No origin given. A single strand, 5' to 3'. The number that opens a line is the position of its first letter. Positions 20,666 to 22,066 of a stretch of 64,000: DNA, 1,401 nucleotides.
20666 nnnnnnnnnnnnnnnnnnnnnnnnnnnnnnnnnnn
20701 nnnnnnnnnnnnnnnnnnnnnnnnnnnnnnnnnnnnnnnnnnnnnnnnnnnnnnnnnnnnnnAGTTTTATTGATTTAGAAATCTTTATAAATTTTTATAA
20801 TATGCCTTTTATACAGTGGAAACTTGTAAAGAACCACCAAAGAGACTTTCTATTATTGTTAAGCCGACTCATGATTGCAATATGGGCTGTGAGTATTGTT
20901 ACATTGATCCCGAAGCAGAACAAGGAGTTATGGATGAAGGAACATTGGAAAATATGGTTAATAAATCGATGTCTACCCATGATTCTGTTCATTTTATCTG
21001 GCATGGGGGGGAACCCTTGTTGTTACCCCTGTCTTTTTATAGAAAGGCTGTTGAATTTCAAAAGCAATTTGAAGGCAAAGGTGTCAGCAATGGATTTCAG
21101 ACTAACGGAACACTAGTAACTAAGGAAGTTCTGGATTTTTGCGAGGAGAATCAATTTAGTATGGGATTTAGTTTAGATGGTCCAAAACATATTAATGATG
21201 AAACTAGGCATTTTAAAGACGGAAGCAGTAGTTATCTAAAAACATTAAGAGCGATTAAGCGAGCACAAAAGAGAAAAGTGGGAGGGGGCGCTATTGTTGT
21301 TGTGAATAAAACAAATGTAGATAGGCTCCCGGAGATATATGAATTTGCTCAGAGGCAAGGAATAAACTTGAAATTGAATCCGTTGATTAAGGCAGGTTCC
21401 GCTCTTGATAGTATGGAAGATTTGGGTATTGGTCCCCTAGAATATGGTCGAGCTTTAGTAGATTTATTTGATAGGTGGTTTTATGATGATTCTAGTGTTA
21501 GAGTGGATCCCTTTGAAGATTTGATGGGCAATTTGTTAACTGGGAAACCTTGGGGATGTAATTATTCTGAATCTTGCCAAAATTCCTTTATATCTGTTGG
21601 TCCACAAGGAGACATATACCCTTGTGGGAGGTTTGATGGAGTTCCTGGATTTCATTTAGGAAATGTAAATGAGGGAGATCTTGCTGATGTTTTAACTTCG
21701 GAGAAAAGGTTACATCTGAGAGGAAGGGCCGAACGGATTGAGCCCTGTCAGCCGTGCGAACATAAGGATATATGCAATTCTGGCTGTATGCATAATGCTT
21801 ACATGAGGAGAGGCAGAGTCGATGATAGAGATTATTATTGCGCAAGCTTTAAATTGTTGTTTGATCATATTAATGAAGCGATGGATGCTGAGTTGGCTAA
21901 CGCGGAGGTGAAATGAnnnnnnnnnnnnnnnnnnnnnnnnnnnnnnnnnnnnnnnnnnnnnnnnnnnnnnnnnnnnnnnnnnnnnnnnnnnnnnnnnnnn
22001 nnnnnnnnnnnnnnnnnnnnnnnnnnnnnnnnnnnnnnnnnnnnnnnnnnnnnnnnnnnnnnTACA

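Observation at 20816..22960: Radical SAM/SPASM maturase start-coupled to three tandem paralogous His/Tyr-Thr-Asp repeat peptides: a candidate undescribed RiPP system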

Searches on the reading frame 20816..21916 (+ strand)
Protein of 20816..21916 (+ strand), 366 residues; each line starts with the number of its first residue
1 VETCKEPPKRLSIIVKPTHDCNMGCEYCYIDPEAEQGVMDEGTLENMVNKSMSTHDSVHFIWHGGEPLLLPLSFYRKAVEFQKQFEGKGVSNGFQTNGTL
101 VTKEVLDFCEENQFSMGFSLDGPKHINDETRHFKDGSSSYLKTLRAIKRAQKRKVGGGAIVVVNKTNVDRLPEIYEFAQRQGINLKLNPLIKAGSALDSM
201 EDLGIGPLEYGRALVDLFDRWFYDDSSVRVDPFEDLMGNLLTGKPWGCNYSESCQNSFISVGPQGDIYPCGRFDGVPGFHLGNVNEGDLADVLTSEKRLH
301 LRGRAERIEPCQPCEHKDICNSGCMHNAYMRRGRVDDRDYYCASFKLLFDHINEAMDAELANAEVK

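Call 3: search_protein_families(library=pfam, proteins=[window:20816-21916:+], max_evalue=0.1)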
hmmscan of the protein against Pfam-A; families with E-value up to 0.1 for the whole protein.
window:20816-21916:+ (366 aa): 3 families
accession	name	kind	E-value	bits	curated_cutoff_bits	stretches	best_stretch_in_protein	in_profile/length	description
PF04055.27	Radical_SAM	-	1.1e-16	61.9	29.5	1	16-178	2-166/166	Radical SAM superfamily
PF13186.11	SPASM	-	1.2e-07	32.4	21.5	1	256-314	5-66/67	Iron-sulfur cluster-binding domain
PF13353.11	Fer4_12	-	0.028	15.1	22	1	19-99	13-92/137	4Fe-4S single cluster domain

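Call 4: search_protein_families(library=ncbifam, proteins=[window:20816-21916:+], max_evalue=0.1)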
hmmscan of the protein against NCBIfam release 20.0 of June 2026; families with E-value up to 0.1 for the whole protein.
window:20816-21916:+ (366 aa): 71 families (the best 25 are shown)
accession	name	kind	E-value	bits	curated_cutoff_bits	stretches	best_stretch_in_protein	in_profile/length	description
NF041298.1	rSAM_mat_DynA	equivalog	8.8e-96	321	450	1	14-356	4-353/356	dynobactin maturation radical SAM/SPASM protein DynA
TIGR03942.1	sulfatase_rSAM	equivalog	3.7e-75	253.2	349.45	1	13-358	2-359/363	anaerobic sulfatase maturase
TIGR04083.1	rSAM_pep_methan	hypoth_equivalog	9e-55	186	300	1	13-363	2-350/376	TIGR04083 family peptide-modifying radical SAM enzyme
NF041300.1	rSAM_mat_DarW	exception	9.9e-53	179.4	650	1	2-363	32-405/415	radical SAM/SPASM peptide maturase DarW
NF010308.0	PRK13745.1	equivalog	2.9e-52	178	484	1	9-357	11-386/412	anaerobic sulfatase-maturation protein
NF010321.0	PRK13758.1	equivalog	1.8e-48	165.6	441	1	9-351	2-357/370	anaerobic sulfatase-maturase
NF041707.1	rSAM_YhhB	equivalog_domain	1.4e-40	139.4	445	1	12-358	3-367/369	cyclophane-forming radical SAM/SPASM peptide maturase YhhB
TIGR04163.1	rSAM_cobopep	equivalog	2.9e-40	138.3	375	1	12-346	65-409/428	peptide-modifying radical SAM enzyme CbpB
NF038005.1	rSAM_mat_DarE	equivalog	8.6e-40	136.8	650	1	9-354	72-430/432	darobactin maturation radical SAM/SPASM protein DarE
TIGR04261.1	rSAM_GlyRichRpt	subfamily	4.8e-39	134.4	310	1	15-337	1-340/363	cyclophane-forming radical SAM/SPASM peptide maturase GrrM/OscB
NF047865.1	rSAM_PapB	equivalog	1.1e-38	133.3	340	1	14-335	6-327/330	PapB family radical SAM/SPASM ranthipeptide maturase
NF041718.1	rSAM_phane_AMC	equivalog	9.1e-33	113.7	425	2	12-184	7-181/362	cyclophane-forming radical SAM peptide maturase AmcB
TIGR04064.1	rSAM_nif11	equivalog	5.3e-31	107.8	518.7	2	18-148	85-222/459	nif11-like peptide radical SAM maturase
TIGR04269.1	SAM_SPASM_FxsB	subfamily_domain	6.5e-31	107.7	370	1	13-354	4-363/363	FxsB family cyclophane-forming radical SAM/SPASM peptide maturase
TIGR03906.1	quino_hemo_SAM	equivalog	7.5e-31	107.3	453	1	13-344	96-435/467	quinohemoprotein amine dehydrogenase maturation protein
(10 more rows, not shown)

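Call 10: find_homologous_proteins(query=window:20816-21913:+, max_evalue=1e-20)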
Query window:20816-21913:+ (366 aa): 1059 proteins with E <= 1e-20 among 3901 candidates; the best 120 are listed.
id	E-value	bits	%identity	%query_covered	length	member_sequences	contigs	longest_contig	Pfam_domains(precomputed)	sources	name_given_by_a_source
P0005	4.2e-256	867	100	100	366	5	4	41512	PF13186.12,PF04055.28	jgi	-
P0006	1.1e-176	606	69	98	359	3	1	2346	PF13186.12,PF04055.28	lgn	-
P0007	3.8e-166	571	65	98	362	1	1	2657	PF13186.12,PF04055.28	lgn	-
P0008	1.6e-161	556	64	97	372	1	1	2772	PF13186.12,PF04055.28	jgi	jgi:uncharacterized protein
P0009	2.6e-161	555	64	99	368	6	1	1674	PF13186.12,PF04055.28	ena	-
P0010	8.5e-161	553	60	98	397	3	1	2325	PF13186.12,PF04055.28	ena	-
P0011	6.4e-159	547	62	99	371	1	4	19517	PF13186.12,PF04055.28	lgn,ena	-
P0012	5.4e-158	544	61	98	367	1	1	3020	PF13186.12,PF04055.28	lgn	-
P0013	7.4e-157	540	64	98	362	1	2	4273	PF13186.12,PF04055.28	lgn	-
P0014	2.1e-155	536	60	99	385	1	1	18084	PF13186.12,PF04055.28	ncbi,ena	-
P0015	1.7e-153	529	61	99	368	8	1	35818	PF13186.12,PF04055.28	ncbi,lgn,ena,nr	ncbi:MAG: radical SAM protein [Candidatus Aenigmarchaeota archaeon]|nr:radical SAM protein [Candidat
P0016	3.3e-153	528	61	99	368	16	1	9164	PF13186.12,PF04055.28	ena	-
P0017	2.2e-152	526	62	98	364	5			PF13186.12,PF04055.28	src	-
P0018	1.3e-148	513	59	98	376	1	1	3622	PF13186.12,PF04055.28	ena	-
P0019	5.9e-145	501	64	90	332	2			PF13186.12,PF04055.28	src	-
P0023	9.8e-130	451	50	97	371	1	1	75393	PF13186.12,PF04055.28,PF13353.12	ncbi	-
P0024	1.7e-129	450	51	97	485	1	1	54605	PF13186.12,PF04055.28,PF13424.13,PF24885.2,PF13374.13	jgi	jgi:uncharacterized protein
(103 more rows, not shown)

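Call 12: find_related_loci(query=A2, collection=genome_contigs, flank=5000)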
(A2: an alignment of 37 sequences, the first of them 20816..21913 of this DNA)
Query A2 (366 aa) in genome_contigs; peptide patterns used: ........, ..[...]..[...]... (x = any residue, [..] = any of these).
597 stretches matched a pattern; 589 encode a relative of the query (tblastn E <= 1e-3); the best 80 are kept; 80 distinct loci.
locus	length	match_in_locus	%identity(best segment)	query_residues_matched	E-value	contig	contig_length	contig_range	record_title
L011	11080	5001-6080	66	7-366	1e-168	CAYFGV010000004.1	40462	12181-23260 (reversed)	MAG TPA_asm: Candidatus Woesearchaeota archaeon isolate ERP003628_co1_282 genome assembly, contig: NODE_250_length_40462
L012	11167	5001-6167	60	6-365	2e-165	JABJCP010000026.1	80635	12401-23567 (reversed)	MAG: Candidatus Woesearchaeota archaeon isolate SI073_bin58 k141_1463147, whole genome shotgun sequence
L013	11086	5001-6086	64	5-366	3e-164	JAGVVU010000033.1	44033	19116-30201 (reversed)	MAG: Candidatus Aenigmatarchaeota archaeon isolate RIFCSPLOWO2_01_FULL_48_10 rifcsplowo2_01_scaffold_5109, whole genome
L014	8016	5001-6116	60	2-365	1e-159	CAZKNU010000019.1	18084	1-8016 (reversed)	MAG TPA_asm: uncultured Methanosarcinales archaeon isolate binchicken_co191_55 genome assembly, contig: NODE_2192_length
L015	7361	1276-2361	61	5-366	5e-156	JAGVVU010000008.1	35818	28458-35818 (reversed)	MAG: Candidatus Aenigmatarchaeota archaeon isolate RIFCSPLOWO2_01_FULL_48_10 rifcsplowo2_01_scaffold_28685, whole genome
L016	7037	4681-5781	58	9-366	2e-154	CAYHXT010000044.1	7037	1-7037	MAG TPA_asm: uncultured Methanosarcinales archaeon isolate ERP119705_co16_404 genome assembly, contig: NODE_8433_length_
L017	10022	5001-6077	47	11-366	1e-106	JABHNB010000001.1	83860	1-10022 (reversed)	MAG: archaeon isolate SI037S2_bin81 k141_1274162, whole genome shotgun sequence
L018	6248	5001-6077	45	9-359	2e-106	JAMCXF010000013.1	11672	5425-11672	MAG: Candidatus Pacearchaeota archaeon isolate FK_Sedi_B_Bin.435 NODE_22340_length_11672_cov_5.29181, whole genome shotg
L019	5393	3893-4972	44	9-364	2e-106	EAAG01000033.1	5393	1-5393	MAG TPA_asm: Candidatus Aenigmarchaeota archaeon OceanDNA-a1 DNA, ERS488773_N0020923, whole genome shotgun sequence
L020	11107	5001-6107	47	11-365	2e-105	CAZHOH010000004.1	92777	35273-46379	MAG TPA_asm: Candidatus Woesearchaeota archaeon isolate SRP141376_co4_235 genome assembly, contig: NODE_373_length_92777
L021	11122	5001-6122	44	11-356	2e-104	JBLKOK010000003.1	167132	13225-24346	MAG: Candidatus Woesearchaeota archaeon isolate MAG.257 NODE_170_length_167132_cov_11.476951, whole genome shotgun seque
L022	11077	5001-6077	43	11-361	3e-102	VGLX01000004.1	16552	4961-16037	MAG: Candidatus Woesearchaeota archaeon isolate M_DeepCast_400m_m2_277 M_DeepCast_400m_m2_277_Ga0194112_10005771, whole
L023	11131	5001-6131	43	1-365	4e-101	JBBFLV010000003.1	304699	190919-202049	MAG: Anaerolineales bacterium isolate Uz-U4-34 NODE_23_length_304699_cov_19.790152, whole genome shotgun sequence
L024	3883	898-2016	45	6-366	3e-101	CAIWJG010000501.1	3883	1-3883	MAG: uncultured Verrucomicrobia subdivision 3 bacterium isolate Ki1-2-7m_bin-117 genome assembly, contig: bin-117:501/99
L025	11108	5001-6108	46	11-366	4e-97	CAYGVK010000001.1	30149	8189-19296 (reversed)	MAG TPA_asm: Candidatus Woesearchaeota archaeon isolate ERP119294_co4_25 genome assembly, contig: NODE_1239_length_30149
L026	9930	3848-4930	45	11-366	1e-112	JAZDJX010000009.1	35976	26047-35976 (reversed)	MAG: Candidatus Aenigmatarchaeota archaeon isolate MEGAHIT-group-0.506 k141_9679941, whole genome shotgun sequence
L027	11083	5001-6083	43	11-360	2e-96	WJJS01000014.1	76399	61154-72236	MAG: Candidatus Woesearchaeota archaeon isolate Bin_272 k141_1703942, whole genome shotgun sequence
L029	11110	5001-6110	37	2-366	3e-94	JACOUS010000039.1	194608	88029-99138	MAG: Ignavibacteriales bacterium isolate NC_groundwater_78_Ag_B-0.1um_38_923 GD18-4_B1_scaffold_1050969, whole genome sh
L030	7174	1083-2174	41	11-361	4e-93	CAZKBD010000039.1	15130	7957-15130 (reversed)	MAG TPA_asm: uncultured Methanosarcinales archaeon isolate SRP062349_co5_67 genome assembly, contig: NODE_1416_length_15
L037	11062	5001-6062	40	12-352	2e-84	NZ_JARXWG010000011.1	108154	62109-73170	Parabacteroides sp. PF5-9 Ga0505165_11, whole genome shotgun sequence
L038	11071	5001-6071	40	11-358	4e-81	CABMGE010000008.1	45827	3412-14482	uncultured archaeon isolate LFW-165_1 genome assembly, contig: LFW1651_16, whole genome shotgun sequence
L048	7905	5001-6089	34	11-360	1e-71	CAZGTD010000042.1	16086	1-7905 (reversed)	MAG TPA_asm: uncultured Bacteroides sp. isolate SRP199465_co1_331 genome assembly, contig: NODE_10110_length_16086_cov_6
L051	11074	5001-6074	38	9-360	2e-71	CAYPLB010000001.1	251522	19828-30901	MAG TPA_asm: Candidatus Woesearchaeota archaeon isolate SRP077602_co5_420 genome assembly, contig: NODE_40_length_251522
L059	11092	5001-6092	34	11-361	4e-69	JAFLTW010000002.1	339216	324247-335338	MAG: Muribaculaceae bacterium isolate HAN063 Seq2, whole genome shotgun sequence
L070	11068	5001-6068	34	9-360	1e-66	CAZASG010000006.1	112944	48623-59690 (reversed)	MAG TPA_asm: uncultured Anaerolineaceae bacterium isolate SRP167671_co2_272 genome assembly, contig: NODE_175_length_112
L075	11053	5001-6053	33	14-356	9e-65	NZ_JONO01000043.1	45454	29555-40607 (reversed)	Photorhabdus australis DSM 17609 BO26DRAFT_scaffold00038.38_C, whole genome shotgun sequence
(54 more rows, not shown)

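Call 33: search_solved_structures(query=window:20816-21913:+, max_evalue=0.00001)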
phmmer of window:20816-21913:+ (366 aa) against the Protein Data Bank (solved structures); distinct sequences matched with E-value up to 0.00001: 6.
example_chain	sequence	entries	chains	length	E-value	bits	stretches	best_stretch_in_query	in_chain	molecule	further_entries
4k37_A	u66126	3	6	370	1.6e-40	142.6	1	11-351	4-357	Anaerobic sulfatase-maturating enzyme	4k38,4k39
4k36_A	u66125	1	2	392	2.1e-40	142.2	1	11-352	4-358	Anaerobic sulfatase-maturating enzyme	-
5wgg_A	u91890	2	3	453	4e-20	75.4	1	15-330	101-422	Radical SAM domain protein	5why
9gm3_A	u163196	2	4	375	2.3e-16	63.1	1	8-354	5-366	ChlB radical SAM domain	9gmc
6c8v_A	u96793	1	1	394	4.6e-07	32.5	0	248-344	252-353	Coenzyme PQQ synthesis protein E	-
8vpo_A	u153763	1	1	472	1.2e-06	31.1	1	44-352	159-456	Radical SAM core domain-containing protein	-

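Call 35: search_protein_families(library=pfam, proteins=[L011:6547-7203:+, L025:6383-6994:+, L026:5191-5895:+, L027:6601-7272:+, L030:2807-4126:+, L011:3301-4863:-, L022:6161-7621:+, L011:544-2427:-, L022:8968-10827:+], max_evalue=1)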
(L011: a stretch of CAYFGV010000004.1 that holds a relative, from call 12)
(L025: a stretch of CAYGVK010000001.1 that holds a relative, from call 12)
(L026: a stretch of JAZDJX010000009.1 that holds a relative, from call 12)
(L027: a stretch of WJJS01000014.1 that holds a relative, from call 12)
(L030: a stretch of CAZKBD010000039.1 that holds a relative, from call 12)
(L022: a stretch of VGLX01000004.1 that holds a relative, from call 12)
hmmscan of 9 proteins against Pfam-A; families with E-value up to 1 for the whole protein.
L011:6547-7203:+ (218 aa): 3 families
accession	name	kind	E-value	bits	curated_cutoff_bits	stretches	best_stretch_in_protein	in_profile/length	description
PF13529.12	Peptidase_C39_2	-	0.00057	20.9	24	1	140-178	99-142/143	Peptidase_C39 like family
PF09778.15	Guanylate_cyc_2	-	0.00064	19.6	28.1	1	127-204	131-206/212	Guanylylate cyclase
PF11814.14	DUF3335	-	0.06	13.3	25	1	124-178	114-165/206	Peptidase_C39 like family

L025:6383-6994:+ (203 aa): 5 families
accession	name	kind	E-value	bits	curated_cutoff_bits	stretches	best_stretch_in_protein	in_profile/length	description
PF11814.14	DUF3335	-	2.5e-06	27.6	25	1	99-172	96-166/206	Peptidase_C39 like family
PF13529.12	Peptidase_C39_2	-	1.2e-05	26.3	24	1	10-171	12-142/143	Peptidase_C39 like family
PF03412.21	Peptidase_C39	-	8.7e-05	22.8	22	1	80-192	23-122/133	Peptidase C39 family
PF09778.15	Guanylate_cyc_2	-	0.0068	16.2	28.1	1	137-203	146-212/212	Guanylylate cyclase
PF04272.19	Phospholamban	-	0.14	12.1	25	1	110-139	13-43/52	Phospholamban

L026:5191-5895:+ (234 aa): 2 families
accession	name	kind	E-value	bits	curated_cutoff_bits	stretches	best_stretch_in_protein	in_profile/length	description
PF13529.12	Peptidase_C39_2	-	4e-05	24.7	24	1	108-188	56-142/143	Peptidase_C39 like family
PF09778.15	Guanylate_cyc_2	-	0.00016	21.5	28.1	1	120-220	94-212/212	Guanylylate cyclase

L027:6601-7272:+ (223 aa): 1 family
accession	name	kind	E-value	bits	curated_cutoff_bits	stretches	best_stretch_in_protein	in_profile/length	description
PF24951.3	LisH_PAC1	-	0.31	11.3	27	0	68-81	11-24/36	PAC1 LisH domain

L030:2807-4126:+ (439 aa): 2 families
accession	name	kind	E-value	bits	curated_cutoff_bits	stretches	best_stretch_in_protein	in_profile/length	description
PF04108.17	ATG17_like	-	0.038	13.9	43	1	152-282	140-253/355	Autophagy protein ATG17-like domain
PF01648.25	ACPS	-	0.06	13.8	25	1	296-341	19-65/111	4'-phosphopantetheinyl transferase superfamily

L011:3301-4863:- (520 aa): 1 family
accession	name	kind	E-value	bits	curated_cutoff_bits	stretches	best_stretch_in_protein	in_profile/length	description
PF00237.24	Ribosomal_L22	-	0.058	14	28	1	4-31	26-53/104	Ribosomal protein L22p/L17e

L022:6161-7621:+ (486 aa): 2 families
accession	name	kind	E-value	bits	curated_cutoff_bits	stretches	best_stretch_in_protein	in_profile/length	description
PF13495.12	Phage_int_SAM_4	-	0.096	13.5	27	0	56-121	20-79/85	Phage integrase, N-terminal SAM-like domain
PF00921.22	Lipoprotein_2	-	0.37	10.7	22.6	1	360-468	50-162/298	Borrelia lipoprotein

L011:544-2427:- (627 aa): 2 families
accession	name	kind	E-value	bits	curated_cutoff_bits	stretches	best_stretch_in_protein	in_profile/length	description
PF01261.30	AP_endonuc_2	-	6.8e-10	39.5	31.1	1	456-528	150-220/249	Xylose isomerase-like TIM barrel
PF04514.18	BTV_NS2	-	0.012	15.6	27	1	138-378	149-344/379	Bluetongue virus non-structural protein NS2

L022:8968-10827:+ (619 aa): 4 families
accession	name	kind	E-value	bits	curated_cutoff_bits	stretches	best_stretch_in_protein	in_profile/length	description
PF01261.30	AP_endonuc_2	-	6.7e-13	49.3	31.1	2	446-549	146-232/249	Xylose isomerase-like TIM barrel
PF08561.15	Ribosomal_L37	-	0.036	14.6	21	1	179-247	3-61/89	Mitochondrial ribosomal protein L37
PF25014.1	NET2A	-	0.065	13.5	33.1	1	244-285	171-212/235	NET2A-like domain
PF01985.26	CRS1_YhbY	-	0.15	12.9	27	1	346-386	3-43/84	CRS1 / YhbY (CRM) domain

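Call 45: predict_structure(alignment_id=A2)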
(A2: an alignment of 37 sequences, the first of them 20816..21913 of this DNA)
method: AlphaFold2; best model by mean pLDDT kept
length: 366 residues; sequences in the alignment: 37
mean_pLDDT: 90.0   pTM: 0.88
mean pLDDT of the five models: 90.0, 89.6, 88.8, 88.5, 87.5
residues with pLDDT >= 90: 246; 70-90: 108; 50-70: 7; < 50: 5
segments of 3 or more residues with pLDDT < 50: 1-4
pLDDT, mean of each block of 10 residues (from residue 1): 62 94 84 87 98 96 93 98 97 97 98 97 96 94 98 96 96 98 95 80 92 97 93 92 81 83 91 76 93 90 84 85 74 80 92 94 71
secondary structure, 60 per line:
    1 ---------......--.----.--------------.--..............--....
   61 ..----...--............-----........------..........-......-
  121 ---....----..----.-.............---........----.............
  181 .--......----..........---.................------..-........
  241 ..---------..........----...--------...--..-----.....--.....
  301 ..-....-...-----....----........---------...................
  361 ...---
elements in order: E10-15 H41-54 E57-62 H72-83 E89-96 H103-112 E114-119 H124-127 H140-152 E156-163 H168-181 E184-189 H194-203 H207-223 H233-242 H252-257 E258-261 E266-268 H289-293 H296-302 H304-307 H317-320 H325-332 H342-363

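Call 48: fold_search(model_id=the predicted structure, library=pdb)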
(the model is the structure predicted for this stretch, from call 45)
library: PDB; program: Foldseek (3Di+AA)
matches with E <= 10: 1550; with E <= 0.001: 89
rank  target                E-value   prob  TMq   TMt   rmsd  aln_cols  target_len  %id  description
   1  4k37_B                4.6e-27  1.00  0.84  0.84   3.0       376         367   26  Native anSMEcpe with bound AdoMet (released 2013-05-08)
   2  4k37_A                1.1e-26  1.00  0.84  0.84   3.0       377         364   26  Native anSMEcpe with bound AdoMet (released 2013-05-08)
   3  4k36_B                2.4e-26  1.00  0.84  0.84   2.6       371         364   26  His6 tagged anSMEcpe with bound AdoMet (released 2013-05-08)
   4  4k39_B                4.6e-26  1.00  0.83  0.85   3.3       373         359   26  Native anSMEcpe with bound AdoMet and Cp18Cys peptide (released 2013-05-08)
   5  4k36_A                5.2e-26  1.00  0.84  0.81   3.7       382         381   26  His6 tagged anSMEcpe with bound AdoMet (released 2013-05-08)
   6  4k38_B                1.6e-25  1.00  0.85  0.86   2.8       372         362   26  Native anSMEcpe with bound AdoMet and Kp18Cys peptide (released 2013-05-08)
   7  4k39_A                1.7e-25  1.00  0.84  0.85   2.9       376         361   26  Native anSMEcpe with bound AdoMet and Cp18Cys peptide (released 2013-05-08)
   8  4k38_A                1.0e-24  1.00  0.84  0.83   3.3       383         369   26  Native anSMEcpe with bound AdoMet and Kp18Cys peptide (released 2013-05-08)
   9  9gm3_A                3.3e-22  1.00  0.81  0.79   3.5       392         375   22  Crystal structure of the complex formed between the radical SAM protein ChlB and the leader region of its precursor su (released 2025-06-25)
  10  9gm3_C                7.1e-22  1.00  0.80  0.79   3.6       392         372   21  Crystal structure of the complex formed between the radical SAM protein ChlB and the leader region of its precursor su (released 2025-06-25)
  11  9gmc_A                1.2e-21  1.00  0.81  0.80   3.7       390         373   22  Crystal structure of the complex formed between the radical SAM protein ChlB and the R3A mutant of ChlA (released 2025-06-25)
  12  9gmc_C                6.0e-21  1.00  0.83  0.82   3.6       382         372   22  Crystal structure of the complex formed between the radical SAM protein ChlB and the R3A mutant of ChlA (released 2025-06-25)
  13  5wgg_A                1.2e-19  1.00  0.76  0.64   5.0       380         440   19  Structural Insights into Thioether Bond Formation in the Biosynthesis of Sactipeptides (released 2017-07-26)
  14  5why_A                1.9e-19  1.00  0.76  0.67   3.9       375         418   19  Structural Insights into Thioether Bond Formation in the Biosynthesis of Sactipeptides (released 2017-07-26)
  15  5why_B                2.9e-19  1.00  0.74  0.65   3.8       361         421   22  Structural Insights into Thioether Bond Formation in the Biosynthesis of Sactipeptides (released 2017-07-26)
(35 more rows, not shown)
